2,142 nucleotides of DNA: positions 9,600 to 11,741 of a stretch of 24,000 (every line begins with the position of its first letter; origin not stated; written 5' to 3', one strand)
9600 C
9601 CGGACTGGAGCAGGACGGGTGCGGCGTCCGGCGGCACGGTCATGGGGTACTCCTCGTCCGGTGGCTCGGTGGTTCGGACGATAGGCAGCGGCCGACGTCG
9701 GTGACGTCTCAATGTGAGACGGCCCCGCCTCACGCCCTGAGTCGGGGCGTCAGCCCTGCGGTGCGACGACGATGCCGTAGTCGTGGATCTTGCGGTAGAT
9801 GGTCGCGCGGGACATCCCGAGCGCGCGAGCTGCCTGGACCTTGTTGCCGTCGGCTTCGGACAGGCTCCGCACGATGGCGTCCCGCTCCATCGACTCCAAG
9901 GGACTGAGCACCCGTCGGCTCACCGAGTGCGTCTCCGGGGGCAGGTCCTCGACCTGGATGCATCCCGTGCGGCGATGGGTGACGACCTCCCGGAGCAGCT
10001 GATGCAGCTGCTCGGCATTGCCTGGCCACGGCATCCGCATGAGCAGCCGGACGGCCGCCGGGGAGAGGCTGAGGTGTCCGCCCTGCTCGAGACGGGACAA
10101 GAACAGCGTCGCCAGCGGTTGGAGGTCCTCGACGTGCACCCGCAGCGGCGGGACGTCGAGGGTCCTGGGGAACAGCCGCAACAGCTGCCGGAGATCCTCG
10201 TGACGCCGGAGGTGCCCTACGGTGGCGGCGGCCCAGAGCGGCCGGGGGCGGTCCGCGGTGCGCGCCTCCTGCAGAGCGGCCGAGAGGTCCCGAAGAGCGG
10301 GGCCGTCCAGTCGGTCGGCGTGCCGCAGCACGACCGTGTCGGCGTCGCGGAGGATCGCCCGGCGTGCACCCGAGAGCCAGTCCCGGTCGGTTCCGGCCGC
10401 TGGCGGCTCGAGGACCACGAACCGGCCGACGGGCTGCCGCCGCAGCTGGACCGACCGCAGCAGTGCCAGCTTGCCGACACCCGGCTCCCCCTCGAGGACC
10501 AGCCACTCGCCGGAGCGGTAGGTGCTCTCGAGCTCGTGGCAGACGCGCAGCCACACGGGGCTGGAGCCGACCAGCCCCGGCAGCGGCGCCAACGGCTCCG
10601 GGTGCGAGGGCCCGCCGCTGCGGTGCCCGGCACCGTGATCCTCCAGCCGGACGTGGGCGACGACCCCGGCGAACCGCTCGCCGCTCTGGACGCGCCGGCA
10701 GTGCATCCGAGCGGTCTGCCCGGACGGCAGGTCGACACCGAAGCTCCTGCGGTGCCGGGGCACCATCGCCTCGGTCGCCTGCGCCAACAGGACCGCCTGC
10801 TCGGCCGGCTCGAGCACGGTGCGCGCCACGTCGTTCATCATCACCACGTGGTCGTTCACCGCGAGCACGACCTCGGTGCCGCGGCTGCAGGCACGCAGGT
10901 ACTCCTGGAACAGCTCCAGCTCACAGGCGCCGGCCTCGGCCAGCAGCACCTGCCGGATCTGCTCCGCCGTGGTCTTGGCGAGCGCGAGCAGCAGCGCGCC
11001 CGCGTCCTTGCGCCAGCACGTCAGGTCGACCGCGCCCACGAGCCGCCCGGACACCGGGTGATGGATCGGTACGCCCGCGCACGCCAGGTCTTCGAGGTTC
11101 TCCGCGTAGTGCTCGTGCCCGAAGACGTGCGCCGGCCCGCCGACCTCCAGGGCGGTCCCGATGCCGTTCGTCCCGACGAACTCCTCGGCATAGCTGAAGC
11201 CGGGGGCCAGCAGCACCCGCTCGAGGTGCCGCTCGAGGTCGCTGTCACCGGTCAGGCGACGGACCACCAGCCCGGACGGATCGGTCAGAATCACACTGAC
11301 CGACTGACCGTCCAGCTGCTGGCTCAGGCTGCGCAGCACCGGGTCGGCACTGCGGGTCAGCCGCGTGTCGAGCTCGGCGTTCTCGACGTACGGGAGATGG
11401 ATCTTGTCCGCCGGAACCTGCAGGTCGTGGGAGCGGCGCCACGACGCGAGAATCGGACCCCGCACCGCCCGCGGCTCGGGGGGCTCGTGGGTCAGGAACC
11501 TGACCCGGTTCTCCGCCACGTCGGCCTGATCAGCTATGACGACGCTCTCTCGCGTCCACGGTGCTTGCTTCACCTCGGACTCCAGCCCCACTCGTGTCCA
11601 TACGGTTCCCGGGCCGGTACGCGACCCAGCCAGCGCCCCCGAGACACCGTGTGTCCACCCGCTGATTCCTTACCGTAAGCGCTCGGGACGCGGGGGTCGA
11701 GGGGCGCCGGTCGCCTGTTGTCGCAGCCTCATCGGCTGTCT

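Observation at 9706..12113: Perfect 15-bp palindrome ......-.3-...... occurs three times, always intergenic, bracketing the regulator, a small ORF and the monooxygenase operon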

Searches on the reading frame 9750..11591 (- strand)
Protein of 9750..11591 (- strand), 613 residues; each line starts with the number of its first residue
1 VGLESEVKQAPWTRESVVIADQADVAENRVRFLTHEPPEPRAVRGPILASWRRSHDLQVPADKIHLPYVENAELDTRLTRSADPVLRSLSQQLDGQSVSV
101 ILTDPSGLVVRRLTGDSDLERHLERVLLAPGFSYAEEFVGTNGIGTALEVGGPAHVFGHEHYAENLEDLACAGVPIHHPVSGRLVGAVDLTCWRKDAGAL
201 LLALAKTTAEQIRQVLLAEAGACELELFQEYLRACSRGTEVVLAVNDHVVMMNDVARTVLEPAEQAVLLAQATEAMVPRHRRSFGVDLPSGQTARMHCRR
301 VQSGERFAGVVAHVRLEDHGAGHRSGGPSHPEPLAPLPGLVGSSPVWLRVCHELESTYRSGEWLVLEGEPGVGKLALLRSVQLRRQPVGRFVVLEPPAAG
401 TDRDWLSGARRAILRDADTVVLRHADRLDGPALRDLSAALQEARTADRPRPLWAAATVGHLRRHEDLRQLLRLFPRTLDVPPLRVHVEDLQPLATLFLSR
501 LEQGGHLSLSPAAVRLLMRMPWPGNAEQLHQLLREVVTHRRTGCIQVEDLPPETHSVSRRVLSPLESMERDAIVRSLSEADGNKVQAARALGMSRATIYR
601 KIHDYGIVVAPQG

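Call 5: search_protein_families(library=pfam, proteins=[window:9750-11591:-])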
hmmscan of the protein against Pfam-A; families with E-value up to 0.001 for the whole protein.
window:9750-11591:- (613 aa): 5 families
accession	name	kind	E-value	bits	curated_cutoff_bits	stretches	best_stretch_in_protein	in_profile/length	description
PF25601.1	AAA_lid_14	-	3.1e-12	46.6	27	1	486-556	3-76/87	AAA+ ATPase lid domain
PF01590.32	GAF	-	2.3e-11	44.8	22.4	1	80-212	4-129/133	GAF domain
PF02954.25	HTH_8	-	1.2e-10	41.4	22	1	565-605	2-42/42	Bacterial regulatory protein, Fis family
PF18024.7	HTH_50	-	1e-05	25.6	27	1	565-608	8-50/50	Helix-turn-helix domain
PF13551.12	HTH_29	-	6e-05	23.5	28.1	1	573-605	4-36/64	Winged helix-turn helix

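Call 10: find_related_loci(query=window:9750-11591:-, collection=genome_contigs, flank=6000)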
Query window:9750-11591:- (613 aa) in genome_contigs; peptide patterns used: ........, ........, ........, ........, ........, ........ (x = any residue, [..] = any of these).
593 stretches matched a pattern; 489 encode a relative of the query (tblastn E <= 1e-3); the best 80 are kept; 80 distinct loci.
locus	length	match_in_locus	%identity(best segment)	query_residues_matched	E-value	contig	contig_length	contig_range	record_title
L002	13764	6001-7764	70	21-609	0e+0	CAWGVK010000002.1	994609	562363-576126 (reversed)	MAG: uncultured Actinomycetota bacterium isolate MFD04212.bin.2.132 genome assembly, contig: contig_12279, whole genome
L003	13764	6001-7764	70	22-613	0e+0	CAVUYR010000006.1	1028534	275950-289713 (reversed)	MAG: uncultured Actinomycetota bacterium isolate MFD05513.bin.2.89 genome assembly, contig: contig_6070, whole genome sh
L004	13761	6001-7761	69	22-611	0e+0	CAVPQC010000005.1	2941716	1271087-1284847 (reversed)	MAG: uncultured Actinomycetota bacterium isolate MFD10113.bin.2.121 genome assembly, contig: contig_657, whole genome sh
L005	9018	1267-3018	67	22-608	0e+0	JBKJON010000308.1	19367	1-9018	MAG: Marmoricola sp. isolate ant_bin.414 k117_3318641, whole genome shotgun sequence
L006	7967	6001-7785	65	11-608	0e+0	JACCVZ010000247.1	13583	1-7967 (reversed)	MAG: Nocardioidaceae bacterium isolate MGR_bin139 SD2897-2912_k127_5335758, whole genome shotgun sequence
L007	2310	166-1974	66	2-608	0e+0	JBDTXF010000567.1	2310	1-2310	MAG: Nocardioidaceae bacterium isolate cluster4_bin.11 NODE_303594_length_2310_cov_5.361419, whole genome shotgun sequen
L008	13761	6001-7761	67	18-608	0e+0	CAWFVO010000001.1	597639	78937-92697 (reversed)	MAG: uncultured Actinomycetota bacterium isolate MFD04967.bin.2.85 genome assembly, contig: contig_16380, whole genome s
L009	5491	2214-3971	65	21-609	0e+0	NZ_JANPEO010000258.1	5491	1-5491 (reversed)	MAG: Nocardioides sp. isolate VAR_78_metabat_228 VAR_78_k141_4541467, whole genome shotgun sequence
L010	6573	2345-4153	63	4-608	0e+0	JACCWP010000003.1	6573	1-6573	MAG: Nocardioidaceae bacterium isolate MGR_bin155 SD2897-2912_k127_1390554, whole genome shotgun sequence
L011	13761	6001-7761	64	21-609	0e+0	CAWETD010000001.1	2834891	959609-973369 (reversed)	MAG: uncultured Actinomycetota bacterium isolate MFD04935.bin.2.24 genome assembly, contig: contig_1783, whole genome sh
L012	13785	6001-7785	63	21-612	0e+0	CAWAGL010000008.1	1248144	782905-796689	MAG: uncultured Actinomycetota bacterium isolate MFD02581.bin.1.176 genome assembly, contig: contig_279, whole genome sh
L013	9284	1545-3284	66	26-608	0e+0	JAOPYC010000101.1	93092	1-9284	MAG: Marmoricola sp. isolate RYN_217 scaffold_1874157, whole genome shotgun sequence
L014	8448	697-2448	64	22-609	0e+0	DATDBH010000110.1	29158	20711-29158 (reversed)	MAG TPA_asm: Microlunatus sp. isolate SMAG_U117 k141_2496781, whole genome shotgun sequence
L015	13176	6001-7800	63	6-608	0e+0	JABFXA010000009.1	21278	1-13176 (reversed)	MAG: Nocardioidaceae bacterium isolate Bin5.1 NODE_730_length_21278_cov_4.800623, whole genome shotgun sequence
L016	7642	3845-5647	62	5-609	0e+0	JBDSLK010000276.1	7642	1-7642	MAG: Nocardioides sp. isolate cluster1_bin.368 k127_11585488, whole genome shotgun sequence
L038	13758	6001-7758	61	24-608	0e+0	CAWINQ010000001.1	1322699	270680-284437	MAG: uncultured Actinomycetota bacterium isolate MFD05442.bin.3.622 genome assembly, contig: contig_15010, whole genome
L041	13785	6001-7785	59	18-612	0e+0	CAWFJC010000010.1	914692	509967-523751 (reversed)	MAG: uncultured Actinomycetota bacterium isolate MFD02242.bin.1.124 genome assembly, contig: contig_3992, whole genome s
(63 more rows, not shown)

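Call 17: search_dna_similar(query=window:9750-11591:-, collection=plasmids, mode=protein, max_rows=40)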
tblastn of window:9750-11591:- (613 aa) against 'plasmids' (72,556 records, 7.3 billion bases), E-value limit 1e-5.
Records with a match: 751; places in all: 938; records where one place covers at least 80% of the query: 103.
Best place of each record, by identity: <60% 751.
By first word of the organism name: Ralstonia 137; Pantoea 57; Pseudosulfitobacter 46; Rhodococcus 44; Acinetobacter 37; Azospirillum 27; Paracoccus 24; Burkholderia 20; Rhizobium 19; Paraburkholderia 18; and 120 more.
By predicted mobility (MOB-suite, as given by PLSDB): non-mobilizable 467; mobilizable 208; conjugative 76.
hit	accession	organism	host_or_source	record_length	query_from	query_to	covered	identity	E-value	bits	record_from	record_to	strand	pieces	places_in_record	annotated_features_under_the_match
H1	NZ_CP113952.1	Rhodococcus sp. JS3073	culture,soil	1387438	19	607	96%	42.8%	2e-114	383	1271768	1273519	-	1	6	record has no annotation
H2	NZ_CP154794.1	Rhodococcus aetherivorans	pure culture,soil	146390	19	609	96%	41.0%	1e-103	352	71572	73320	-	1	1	helix-turn-helix domain-containing protein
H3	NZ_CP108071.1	Streptomyces sp. NBC_00271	-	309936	33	608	94%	37.3%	5e-85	298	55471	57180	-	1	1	GAF domain-containing protein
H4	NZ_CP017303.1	Rhodococcus sp. YL-1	pure culture,soil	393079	37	607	93%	37.4%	3e-90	313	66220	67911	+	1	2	helix-turn-helix domain-containing protein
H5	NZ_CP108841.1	Streptomyces chartreusis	-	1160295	47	608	92%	36.1%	8e-80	282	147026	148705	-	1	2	none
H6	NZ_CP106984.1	Rhodococcus aetherivorans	cell culture,soil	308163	46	609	92%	36.0%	3e-82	289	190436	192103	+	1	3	helix-turn-helix domain-containing protein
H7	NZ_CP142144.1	Rhodococcus sp. PD04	mixed culture,Industrial wastewater ...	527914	46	609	92%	35.9%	1e-82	291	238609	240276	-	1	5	helix-turn-helix domain-containing protein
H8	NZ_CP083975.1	Rhodococcus rhodochrous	compost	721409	46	609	92%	35.9%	3e-81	287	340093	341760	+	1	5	helix-turn-helix domain-containing protein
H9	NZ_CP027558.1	Rhodococcus rhodochrous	mixed culture,sewage tank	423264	46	609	92%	35.7%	5e-81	286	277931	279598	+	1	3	helix-turn-helix domain-containing protein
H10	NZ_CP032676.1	Rhodococcus rhodochrous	cell culture,soil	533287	46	609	92%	35.7%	5e-81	286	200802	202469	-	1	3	helix-turn-helix domain-containing protein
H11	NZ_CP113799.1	Rhodococcus pyridinivorans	sediment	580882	46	609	92%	35.7%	5e-81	286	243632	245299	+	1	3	helix-turn-helix domain-containing protein | hypothetical protein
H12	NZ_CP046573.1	Rhodococcus sp. WAY2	cell culture,bacterial consortium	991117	6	607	98%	33.0%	1e-71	259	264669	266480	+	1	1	helix-turn-helix domain-containing protein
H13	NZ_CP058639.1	Rhodococcus sp. ZPP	cell culture,soil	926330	29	607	94%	34.1%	8e-72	259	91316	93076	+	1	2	helix-turn-helix domain-containing protein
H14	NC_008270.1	Rhodococcus jostii RHA1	-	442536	47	607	92%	35.2%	6e-80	283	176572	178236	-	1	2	helix-turn-helix domain-containing protein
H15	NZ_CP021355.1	Rhodococcus oxybenzonivorans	river sediment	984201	47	607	92%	35.2%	6e-80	283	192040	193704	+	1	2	helix-turn-helix domain-containing protein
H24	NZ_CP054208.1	Rhodococcus qingshengii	cell culture,carbendazim contaminated ...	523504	43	607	92%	32.2%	2e-55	211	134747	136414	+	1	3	helix-turn-helix domain-containing protein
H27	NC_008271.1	Rhodococcus jostii RHA1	-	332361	41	607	92%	31.2%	1e-54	209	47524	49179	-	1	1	helix-turn-helix domain-containing protein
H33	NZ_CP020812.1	Mycobacterium dioxanotrophicus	Single cell,river sediment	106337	28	607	95%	28.7%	4e-41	168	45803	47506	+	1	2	helix-turn-helix domain-containing protein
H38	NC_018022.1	Mycolicibacterium chubuense NBB4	-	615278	36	607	93%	28.4%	1e-37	157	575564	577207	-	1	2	helix-turn-helix domain-containing protein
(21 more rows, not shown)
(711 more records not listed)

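Call 19: get_annotated_region(hit=H2, flank=8000)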
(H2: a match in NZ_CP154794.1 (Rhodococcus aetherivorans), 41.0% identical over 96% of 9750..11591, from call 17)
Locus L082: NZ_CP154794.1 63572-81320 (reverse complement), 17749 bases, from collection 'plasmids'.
description: Rhodococcus aetherivorans strain BW2 plasmid unnamed1, complete sequence
organism: Rhodococcus aetherivorans (NCBI taxid 191292)
taxonomy: Bacteria; Actinomycetota; Actinomycetes; Mycobacteriales; Nocardiaceae; Rhodococcus; Rhodococcus aetherivorans
host: -; source: pure culture,soil; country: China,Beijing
typing (MOB-suite, as given by PLSDB): conjugative; relaxase MOBF; mating-pair formation MPF_T
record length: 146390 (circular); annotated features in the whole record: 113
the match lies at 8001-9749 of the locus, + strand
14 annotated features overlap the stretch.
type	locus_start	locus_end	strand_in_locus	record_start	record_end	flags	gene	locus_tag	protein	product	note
CDS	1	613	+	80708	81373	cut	-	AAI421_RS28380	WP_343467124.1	zinc-binding dehydrogenase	-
CDS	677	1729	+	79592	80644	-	-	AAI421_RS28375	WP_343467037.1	amidohydrolase family protein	-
CDS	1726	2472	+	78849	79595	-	-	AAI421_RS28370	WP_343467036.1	iron-sulfur cluster assembly protein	-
CDS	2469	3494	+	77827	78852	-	-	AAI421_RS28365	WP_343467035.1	NAD(P)-dependent alcohol dehydrogenase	-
CDS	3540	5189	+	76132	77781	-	groL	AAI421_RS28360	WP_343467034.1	chaperonin GroEL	GO:0006457 - protein folding [Evidence IEA]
CDS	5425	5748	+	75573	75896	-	-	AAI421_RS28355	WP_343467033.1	putative quinol monooxygenase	-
CDS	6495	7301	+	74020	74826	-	-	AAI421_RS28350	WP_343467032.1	MOSC N-terminal beta barrel domain-containing protein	-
CDS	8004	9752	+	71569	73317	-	-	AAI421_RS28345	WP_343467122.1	helix-turn-helix domain-containing protein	-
CDS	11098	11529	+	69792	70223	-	-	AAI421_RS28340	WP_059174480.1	Fur family transcriptional regulator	GO:0006355 - regulation of DNA-templated transcription [Evidence IEA]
CDS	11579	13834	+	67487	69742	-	katG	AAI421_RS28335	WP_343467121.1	catalase/peroxidase HPI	GO:0006979 - response to oxidative stress [Evidence IEA]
CDS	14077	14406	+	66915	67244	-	-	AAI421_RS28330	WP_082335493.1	WhiB family transcriptional regulator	-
CDS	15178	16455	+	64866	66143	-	ltrA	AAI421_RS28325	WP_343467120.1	group II intron reverse transcriptase/maturase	GO:0000373 - Group II intron splicing [Evidence IEA]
CDS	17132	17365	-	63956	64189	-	-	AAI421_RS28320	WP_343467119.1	hypothetical protein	-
CDS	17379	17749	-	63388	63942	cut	-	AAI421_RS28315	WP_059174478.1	hypothetical protein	-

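Call 20: get_annotated_region(hit=H1, flank=8000)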
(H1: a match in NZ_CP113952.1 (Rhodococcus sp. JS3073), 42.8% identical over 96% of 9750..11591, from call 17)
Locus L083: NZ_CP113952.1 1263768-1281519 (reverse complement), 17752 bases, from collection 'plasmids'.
description: Rhodococcus sp. JS3073 plasmid unnamed, complete sequence
organism: Rhodococcus sp. JS3073 (NCBI taxid 3002901)
taxonomy: Bacteria; Actinomycetota; Actinomycetes; Mycobacteriales; Nocardiaceae; Rhodococcus; Rhodococcus sp. JS3073
host: -; source: culture,soil; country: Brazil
typing (MOB-suite, as given by PLSDB): non-mobilizable
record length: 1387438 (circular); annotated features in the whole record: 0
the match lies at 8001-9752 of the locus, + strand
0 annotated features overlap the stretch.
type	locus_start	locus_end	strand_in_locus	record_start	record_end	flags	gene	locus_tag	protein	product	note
